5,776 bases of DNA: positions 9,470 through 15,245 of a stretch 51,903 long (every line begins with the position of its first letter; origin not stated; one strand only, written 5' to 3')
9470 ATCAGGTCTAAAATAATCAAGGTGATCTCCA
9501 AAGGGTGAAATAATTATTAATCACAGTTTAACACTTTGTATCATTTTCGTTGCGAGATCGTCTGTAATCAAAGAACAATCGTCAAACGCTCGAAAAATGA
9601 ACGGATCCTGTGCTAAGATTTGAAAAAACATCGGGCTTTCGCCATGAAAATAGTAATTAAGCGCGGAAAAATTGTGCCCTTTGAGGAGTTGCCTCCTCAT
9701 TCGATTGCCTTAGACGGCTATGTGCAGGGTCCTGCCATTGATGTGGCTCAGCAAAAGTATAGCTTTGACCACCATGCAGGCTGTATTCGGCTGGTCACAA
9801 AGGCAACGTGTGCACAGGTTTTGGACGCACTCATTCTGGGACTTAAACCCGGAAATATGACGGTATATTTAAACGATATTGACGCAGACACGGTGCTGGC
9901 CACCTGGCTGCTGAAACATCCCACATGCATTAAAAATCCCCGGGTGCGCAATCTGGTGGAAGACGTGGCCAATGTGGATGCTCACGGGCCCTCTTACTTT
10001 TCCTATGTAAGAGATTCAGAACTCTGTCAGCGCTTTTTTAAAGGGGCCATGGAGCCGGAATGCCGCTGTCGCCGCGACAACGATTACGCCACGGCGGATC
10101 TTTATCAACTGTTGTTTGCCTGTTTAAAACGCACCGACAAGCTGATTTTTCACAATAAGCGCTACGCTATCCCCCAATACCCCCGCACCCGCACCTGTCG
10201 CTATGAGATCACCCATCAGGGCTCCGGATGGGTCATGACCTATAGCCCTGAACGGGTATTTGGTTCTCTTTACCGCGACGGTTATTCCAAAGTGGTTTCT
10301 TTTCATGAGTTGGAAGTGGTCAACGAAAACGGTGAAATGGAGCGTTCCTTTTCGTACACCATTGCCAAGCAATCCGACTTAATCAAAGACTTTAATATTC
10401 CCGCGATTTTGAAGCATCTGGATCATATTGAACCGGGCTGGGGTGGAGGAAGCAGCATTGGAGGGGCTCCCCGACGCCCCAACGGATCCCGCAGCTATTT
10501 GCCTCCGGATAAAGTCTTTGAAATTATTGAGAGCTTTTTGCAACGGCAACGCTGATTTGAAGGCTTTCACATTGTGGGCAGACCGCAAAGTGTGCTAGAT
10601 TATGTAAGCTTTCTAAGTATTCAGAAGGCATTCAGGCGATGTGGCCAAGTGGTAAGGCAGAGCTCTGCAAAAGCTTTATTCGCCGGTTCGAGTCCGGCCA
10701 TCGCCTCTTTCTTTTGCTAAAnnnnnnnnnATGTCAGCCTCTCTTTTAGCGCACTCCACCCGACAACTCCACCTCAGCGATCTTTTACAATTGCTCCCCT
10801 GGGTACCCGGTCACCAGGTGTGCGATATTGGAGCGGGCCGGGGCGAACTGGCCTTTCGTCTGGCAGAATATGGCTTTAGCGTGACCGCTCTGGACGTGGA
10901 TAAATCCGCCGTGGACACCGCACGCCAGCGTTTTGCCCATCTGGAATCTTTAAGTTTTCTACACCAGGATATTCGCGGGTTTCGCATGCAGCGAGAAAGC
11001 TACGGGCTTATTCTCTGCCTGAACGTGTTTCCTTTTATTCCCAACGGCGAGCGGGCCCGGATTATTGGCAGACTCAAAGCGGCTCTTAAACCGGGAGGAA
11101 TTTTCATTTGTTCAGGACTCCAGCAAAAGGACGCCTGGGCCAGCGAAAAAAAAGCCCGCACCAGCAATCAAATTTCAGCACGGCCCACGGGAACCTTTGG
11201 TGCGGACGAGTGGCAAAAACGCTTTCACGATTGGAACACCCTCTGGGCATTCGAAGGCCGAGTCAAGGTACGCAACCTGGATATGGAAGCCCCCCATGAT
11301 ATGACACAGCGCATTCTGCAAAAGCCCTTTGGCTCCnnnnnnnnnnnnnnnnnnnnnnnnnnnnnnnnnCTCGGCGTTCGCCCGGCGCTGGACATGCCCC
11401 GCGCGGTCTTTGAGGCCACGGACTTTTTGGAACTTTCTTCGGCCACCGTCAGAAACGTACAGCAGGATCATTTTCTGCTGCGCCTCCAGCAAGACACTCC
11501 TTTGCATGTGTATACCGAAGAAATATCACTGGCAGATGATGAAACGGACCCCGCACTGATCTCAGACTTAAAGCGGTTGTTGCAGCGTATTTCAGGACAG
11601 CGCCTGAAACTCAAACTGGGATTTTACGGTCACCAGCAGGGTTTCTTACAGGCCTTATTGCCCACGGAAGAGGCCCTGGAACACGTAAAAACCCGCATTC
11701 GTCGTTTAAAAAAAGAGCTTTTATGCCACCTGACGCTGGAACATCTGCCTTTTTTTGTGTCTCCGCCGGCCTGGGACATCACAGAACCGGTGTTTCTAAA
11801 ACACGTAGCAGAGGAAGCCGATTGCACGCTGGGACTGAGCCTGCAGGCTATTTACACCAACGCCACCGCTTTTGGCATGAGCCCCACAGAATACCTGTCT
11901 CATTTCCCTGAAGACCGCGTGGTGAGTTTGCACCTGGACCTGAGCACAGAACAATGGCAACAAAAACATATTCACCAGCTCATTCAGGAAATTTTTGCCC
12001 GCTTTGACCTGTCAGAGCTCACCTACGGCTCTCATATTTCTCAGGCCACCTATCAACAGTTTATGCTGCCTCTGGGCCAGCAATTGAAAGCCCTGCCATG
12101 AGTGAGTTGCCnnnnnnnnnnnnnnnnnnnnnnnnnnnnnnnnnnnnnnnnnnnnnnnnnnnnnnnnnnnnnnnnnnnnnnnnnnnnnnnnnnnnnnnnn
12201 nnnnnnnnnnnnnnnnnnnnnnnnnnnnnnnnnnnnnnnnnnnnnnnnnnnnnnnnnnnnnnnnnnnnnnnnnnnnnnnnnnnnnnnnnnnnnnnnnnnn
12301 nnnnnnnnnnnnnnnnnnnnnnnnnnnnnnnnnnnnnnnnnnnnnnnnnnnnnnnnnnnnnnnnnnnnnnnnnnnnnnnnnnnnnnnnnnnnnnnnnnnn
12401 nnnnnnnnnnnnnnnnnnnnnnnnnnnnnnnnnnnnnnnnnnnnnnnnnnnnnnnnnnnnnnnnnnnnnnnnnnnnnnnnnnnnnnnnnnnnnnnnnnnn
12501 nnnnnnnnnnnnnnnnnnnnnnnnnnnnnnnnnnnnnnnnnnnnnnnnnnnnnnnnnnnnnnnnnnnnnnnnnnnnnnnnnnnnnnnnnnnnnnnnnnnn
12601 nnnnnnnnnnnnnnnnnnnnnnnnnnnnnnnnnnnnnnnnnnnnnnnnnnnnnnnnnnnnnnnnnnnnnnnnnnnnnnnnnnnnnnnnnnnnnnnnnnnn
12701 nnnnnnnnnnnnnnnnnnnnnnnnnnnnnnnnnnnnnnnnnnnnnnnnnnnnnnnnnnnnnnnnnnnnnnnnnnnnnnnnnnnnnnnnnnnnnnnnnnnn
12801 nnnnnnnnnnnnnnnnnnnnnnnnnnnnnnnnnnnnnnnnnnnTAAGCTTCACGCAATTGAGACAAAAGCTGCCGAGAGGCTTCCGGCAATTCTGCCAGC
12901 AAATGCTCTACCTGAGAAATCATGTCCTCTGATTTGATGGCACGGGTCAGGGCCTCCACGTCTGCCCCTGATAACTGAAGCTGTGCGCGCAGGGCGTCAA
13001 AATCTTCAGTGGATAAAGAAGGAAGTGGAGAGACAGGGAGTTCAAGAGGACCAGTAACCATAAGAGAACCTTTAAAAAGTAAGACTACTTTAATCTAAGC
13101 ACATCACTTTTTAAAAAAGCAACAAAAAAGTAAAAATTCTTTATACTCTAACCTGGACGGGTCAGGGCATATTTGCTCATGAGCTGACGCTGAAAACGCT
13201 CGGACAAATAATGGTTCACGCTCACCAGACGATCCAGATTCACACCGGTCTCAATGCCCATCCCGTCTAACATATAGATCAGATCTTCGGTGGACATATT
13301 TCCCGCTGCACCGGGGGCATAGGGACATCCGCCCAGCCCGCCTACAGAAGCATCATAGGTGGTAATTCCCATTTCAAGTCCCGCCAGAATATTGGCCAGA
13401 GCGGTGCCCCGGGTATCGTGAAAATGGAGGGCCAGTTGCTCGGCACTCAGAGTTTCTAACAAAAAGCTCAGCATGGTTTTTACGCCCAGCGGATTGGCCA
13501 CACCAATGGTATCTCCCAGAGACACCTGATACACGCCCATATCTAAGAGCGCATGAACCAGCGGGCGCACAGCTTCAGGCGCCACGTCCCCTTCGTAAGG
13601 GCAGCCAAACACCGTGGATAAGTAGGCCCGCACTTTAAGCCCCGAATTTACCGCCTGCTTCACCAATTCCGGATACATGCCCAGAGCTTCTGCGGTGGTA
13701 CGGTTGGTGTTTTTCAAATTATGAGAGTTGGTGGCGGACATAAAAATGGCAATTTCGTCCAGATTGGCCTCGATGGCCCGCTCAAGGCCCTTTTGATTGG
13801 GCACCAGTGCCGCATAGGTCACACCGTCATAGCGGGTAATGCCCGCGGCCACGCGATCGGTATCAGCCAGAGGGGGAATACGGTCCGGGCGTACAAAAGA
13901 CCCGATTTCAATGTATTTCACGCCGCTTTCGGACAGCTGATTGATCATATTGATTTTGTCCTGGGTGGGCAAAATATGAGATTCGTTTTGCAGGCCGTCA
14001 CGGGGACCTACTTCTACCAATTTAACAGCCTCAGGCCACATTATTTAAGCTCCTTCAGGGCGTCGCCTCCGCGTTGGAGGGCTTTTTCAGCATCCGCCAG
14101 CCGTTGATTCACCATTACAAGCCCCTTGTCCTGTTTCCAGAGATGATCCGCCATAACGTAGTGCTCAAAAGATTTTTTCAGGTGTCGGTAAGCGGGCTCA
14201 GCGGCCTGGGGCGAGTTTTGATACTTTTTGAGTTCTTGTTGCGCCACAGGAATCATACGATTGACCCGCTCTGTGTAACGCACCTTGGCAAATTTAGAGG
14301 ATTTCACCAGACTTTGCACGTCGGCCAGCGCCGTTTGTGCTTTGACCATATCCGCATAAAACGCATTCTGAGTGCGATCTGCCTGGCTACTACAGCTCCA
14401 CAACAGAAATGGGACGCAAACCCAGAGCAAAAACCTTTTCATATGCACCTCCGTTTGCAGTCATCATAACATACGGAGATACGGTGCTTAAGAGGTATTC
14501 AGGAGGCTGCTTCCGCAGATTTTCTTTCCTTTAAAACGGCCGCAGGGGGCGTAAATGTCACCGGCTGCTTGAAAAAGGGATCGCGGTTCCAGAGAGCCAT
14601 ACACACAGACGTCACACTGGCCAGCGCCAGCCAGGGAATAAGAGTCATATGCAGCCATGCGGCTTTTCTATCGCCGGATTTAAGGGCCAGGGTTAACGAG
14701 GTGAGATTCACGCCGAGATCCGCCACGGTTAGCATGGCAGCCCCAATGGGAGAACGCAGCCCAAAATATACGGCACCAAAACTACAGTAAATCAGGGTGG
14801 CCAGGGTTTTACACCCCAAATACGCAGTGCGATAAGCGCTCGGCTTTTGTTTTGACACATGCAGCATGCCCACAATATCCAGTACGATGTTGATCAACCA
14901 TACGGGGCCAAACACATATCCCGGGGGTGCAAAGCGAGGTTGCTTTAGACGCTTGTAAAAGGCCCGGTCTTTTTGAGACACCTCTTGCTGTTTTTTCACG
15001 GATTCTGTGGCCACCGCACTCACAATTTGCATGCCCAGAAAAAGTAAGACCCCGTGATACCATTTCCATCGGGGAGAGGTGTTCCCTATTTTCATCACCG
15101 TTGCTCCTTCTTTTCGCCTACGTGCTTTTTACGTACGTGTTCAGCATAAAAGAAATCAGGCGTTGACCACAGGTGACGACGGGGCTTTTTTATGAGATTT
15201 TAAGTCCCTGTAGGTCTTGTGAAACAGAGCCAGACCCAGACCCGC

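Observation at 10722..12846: SAM-methyltransferase fused to a degenerate DUF692 (MNIO)-like domain, followed by a DUF2063-like partner, with no visible precursor peptide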

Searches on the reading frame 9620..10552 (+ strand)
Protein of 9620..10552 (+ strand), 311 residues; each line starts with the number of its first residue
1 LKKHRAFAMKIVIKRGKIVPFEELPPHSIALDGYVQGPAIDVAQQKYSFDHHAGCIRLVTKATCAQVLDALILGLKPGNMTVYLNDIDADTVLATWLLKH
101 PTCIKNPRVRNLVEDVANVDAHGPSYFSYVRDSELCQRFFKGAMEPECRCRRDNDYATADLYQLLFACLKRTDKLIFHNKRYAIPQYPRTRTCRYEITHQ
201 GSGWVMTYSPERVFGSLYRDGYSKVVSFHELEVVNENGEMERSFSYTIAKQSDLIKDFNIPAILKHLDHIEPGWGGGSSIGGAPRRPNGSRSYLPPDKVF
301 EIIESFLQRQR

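Call 3: search_protein_families(library=pfam, proteins=[window:9620-10552:+], max_evalue=1)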
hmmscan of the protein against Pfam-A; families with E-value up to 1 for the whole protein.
window:9620-10552:+ (311 aa): 0 families

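Call 4: search_protein_families(library=ncbifam, proteins=[window:9620-10552:+], max_evalue=1)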
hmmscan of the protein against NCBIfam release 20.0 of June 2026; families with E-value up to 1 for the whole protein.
window:9620-10552:+ (311 aa): 1 family
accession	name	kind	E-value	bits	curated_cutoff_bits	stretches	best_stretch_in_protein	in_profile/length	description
NF008268.0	PRK11040.1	equivalog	0.06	12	438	1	227-255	184-212/446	metalloprotease PmbA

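Call 105: search_solved_structures(query=window:9620-10552:+, max_evalue=5)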
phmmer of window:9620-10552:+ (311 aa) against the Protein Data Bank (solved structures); distinct sequences matched with E-value up to 5: 2.
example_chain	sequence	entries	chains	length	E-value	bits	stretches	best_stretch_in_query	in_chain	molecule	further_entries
5nj5_B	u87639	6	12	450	1.3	11.5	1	198-253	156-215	Metalloprotease PmbA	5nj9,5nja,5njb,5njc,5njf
3tv9_A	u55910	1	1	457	1.3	11.4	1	198-253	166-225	Putative peptide maturation protein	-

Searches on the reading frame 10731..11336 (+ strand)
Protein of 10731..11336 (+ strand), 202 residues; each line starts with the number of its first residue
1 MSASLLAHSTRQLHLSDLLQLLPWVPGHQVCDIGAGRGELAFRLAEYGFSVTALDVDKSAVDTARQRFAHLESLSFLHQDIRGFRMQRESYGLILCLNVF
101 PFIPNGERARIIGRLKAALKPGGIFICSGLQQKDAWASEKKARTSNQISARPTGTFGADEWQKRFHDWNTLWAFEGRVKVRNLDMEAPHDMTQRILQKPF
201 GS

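Call 111: search_dna_similar(query=window:10731-11336:+, collection=plasmids, mode=protein, max_rows=25, max_evalue=0.001)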
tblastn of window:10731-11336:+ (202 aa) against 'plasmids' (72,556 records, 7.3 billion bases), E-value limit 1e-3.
Records with a match: 112; places in all: 117; records where one place covers at least 80% of the query: 2.
Best place of each record, by identity: <60% 112.
By first word of the organism name: Streptomyces 49; Bacillus 13; Rhizobium 7; Haladaptatus 6; Haloarcula 3; Sinorhizobium 3; Halocatena 2; Acidovorax 2; Salmonella 2; Methylocystis 1; and 24 more.
By predicted mobility (MOB-suite, as given by PLSDB): non-mobilizable 84; mobilizable 14; conjugative 14.
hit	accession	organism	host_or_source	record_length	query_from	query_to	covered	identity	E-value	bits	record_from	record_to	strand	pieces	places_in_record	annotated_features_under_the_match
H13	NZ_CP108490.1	Streptomyces sp. NBC_01244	-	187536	25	193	84%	28.5%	2e-8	61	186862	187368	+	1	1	none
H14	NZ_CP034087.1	Methylocystis rosea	cell culture,groundwater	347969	25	185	80%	27.6%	8e-4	47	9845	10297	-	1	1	methyltransferase domain-containing protein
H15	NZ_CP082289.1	Halobaculum roseum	cell culture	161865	23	193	85%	25.1%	1e-6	56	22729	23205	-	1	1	class I SAM-dependent methyltransferase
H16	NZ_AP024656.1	Arthrobacter sp. NicSoilB8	-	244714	25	148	61%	32.3%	1e-5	52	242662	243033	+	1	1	class I SAM-dependent methyltransferase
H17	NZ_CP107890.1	Streptomyces sp. NBC_00470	-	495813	32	141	54%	36.3%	2e-7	58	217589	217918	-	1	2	fxlM: methyltransferase, FxLD system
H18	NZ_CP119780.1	Haloarcula litorea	cell culture,sediment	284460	30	175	72%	27.2%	3e-5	51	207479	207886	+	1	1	class I SAM-dependent methyltransferase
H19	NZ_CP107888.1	Streptomyces nojiriensis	-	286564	25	152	63%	31.0%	5e-6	54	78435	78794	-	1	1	class I SAM-dependent methyltransferase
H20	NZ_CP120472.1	Haladaptatus sp. DYSN1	cell culture,sediment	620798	30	181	75%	26.1%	1e-5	52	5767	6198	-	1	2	class I SAM-dependent methyltransferase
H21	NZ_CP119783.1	Haladaptatus sp. YSMS36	cell culture,sediment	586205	30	181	75%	25.5%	1e-4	49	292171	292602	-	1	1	class I SAM-dependent methyltransferase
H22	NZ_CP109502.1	Streptomyces sp. NBC_01426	-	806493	25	152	63%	30.2%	3e-6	54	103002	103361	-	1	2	bifunctional class I SAM-dependent methyltransferase/NUDIX hydrolase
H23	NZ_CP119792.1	Haladaptatus sp. QDMS2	cell culture,sediment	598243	30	175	72%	26.5%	3e-5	51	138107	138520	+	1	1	class I SAM-dependent methyltransferase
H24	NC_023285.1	Streptomyces sp. F8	-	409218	27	126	50%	36.9%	3e-9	63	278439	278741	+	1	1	fxlM: methyltransferase, FxLD system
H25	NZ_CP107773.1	Streptomyces sp. NBC_00582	-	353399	25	151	63%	28.9%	3e-4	48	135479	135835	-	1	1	bifunctional class I SAM-dependent methyltransferase/NUDIX hydrolase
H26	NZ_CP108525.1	Streptomyces zaomyceticus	-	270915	26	126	50%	36.1%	1e-8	61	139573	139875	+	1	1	class I SAM-dependent methyltransferase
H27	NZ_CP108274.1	Streptomyces zaomyceticus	-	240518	26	126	50%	36.1%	2e-7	58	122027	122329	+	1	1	class I SAM-dependent methyltransferase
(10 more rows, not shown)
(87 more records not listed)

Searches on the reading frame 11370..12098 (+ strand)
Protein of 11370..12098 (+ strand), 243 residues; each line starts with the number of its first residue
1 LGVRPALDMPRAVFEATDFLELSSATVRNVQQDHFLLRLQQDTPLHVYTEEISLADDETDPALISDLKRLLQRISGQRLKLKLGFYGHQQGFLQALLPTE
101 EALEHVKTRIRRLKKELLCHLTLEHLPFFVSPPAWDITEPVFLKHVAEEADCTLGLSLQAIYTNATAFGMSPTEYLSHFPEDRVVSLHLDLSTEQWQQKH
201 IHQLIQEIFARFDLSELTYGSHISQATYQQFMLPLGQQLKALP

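Call 7: search_solved_structures(query=window:11370-12098:+, max_evalue=1, show_alignments=3)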
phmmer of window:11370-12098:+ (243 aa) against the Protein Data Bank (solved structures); distinct sequences matched with E-value up to 1: 2.
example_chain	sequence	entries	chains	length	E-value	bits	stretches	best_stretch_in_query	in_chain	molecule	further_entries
3bww_A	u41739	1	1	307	1e-08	38.6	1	41-191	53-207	Protein of unknown function DUF692/COG3220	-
8hci_D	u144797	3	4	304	0.0017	21.4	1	119-190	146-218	DUF692 family protein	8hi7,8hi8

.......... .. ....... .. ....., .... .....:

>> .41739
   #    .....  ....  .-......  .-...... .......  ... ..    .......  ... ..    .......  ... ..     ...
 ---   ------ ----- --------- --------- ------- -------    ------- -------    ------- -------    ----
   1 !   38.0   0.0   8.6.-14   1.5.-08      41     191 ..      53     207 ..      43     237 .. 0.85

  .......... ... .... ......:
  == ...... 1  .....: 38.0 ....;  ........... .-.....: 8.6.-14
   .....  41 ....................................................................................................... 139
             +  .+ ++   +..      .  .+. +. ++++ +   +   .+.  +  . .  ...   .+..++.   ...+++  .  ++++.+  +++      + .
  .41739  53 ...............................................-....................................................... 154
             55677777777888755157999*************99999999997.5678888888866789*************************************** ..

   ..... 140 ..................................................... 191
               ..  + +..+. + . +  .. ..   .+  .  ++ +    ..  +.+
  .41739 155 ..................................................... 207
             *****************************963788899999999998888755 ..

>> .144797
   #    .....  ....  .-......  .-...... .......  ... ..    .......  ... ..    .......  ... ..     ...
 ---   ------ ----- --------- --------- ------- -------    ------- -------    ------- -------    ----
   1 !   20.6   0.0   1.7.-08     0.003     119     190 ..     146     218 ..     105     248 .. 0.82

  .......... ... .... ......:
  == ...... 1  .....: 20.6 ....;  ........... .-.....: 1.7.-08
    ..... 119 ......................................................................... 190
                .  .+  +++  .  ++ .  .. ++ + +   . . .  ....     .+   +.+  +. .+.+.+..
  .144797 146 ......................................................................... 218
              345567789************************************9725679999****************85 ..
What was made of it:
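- Checked: The independent HMMER alignment to 3bww agrees (call 7).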

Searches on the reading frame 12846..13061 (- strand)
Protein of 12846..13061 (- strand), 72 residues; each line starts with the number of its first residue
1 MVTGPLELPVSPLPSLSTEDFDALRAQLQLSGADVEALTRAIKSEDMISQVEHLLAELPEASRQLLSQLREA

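Call 3: search_protein_families(library=pfam, proteins=[window:12846-13061:-], max_evalue=1)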
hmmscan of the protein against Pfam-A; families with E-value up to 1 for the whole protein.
window:12846-13061:- (72 aa): 1 family
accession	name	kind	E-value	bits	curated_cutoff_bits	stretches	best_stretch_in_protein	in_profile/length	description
PF08822.17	DUF1804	-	0.0076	16.6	29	1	18-62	47-90/164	Protein of unknown function (DUF1804)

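Call 4: search_protein_families(library=ncbifam, proteins=[window:12846-13061:-], max_evalue=1)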
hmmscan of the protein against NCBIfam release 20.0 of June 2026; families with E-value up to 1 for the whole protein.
window:12846-13061:- (72 aa): 1 family
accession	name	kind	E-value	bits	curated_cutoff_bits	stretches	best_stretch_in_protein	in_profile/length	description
NF058625.1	sigma_PG0214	equivalog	0.025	14.3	130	1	35-71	91-126/170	GFO_1088 family ECF-type sigma factor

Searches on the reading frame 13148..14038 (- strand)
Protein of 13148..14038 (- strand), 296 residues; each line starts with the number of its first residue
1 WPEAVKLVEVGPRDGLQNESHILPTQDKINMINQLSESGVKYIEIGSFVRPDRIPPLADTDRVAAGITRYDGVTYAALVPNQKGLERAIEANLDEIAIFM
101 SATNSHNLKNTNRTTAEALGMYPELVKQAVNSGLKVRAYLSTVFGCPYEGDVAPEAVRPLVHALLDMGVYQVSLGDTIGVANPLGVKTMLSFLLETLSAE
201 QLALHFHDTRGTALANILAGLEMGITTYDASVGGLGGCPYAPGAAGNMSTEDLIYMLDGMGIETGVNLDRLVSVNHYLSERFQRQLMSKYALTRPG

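Call 87: search_protein_families(library=pfam, proteins=[window:13148-14038:-], max_evalue=0.01)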
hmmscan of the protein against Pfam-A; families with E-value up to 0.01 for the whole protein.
window:13148-14038:- (296 aa): 1 family
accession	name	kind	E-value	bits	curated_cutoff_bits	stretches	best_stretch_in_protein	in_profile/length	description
PF00682.25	HMGL-like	-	6.6e-49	167.1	29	1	5-275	2-257/260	HMGL-like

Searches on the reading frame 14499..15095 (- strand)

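Call 87: search_protein_families(library=pfam, proteins=[window:14499-15095:-], max_evalue=0.01)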
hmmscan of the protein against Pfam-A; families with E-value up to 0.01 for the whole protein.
window:14499-15095:- (198 aa): 1 family
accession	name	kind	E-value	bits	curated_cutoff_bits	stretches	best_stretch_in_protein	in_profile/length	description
PF03073.20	TspO_MBR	-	7.6e-16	58.6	24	1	25-166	11-143/145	TspO/MBR family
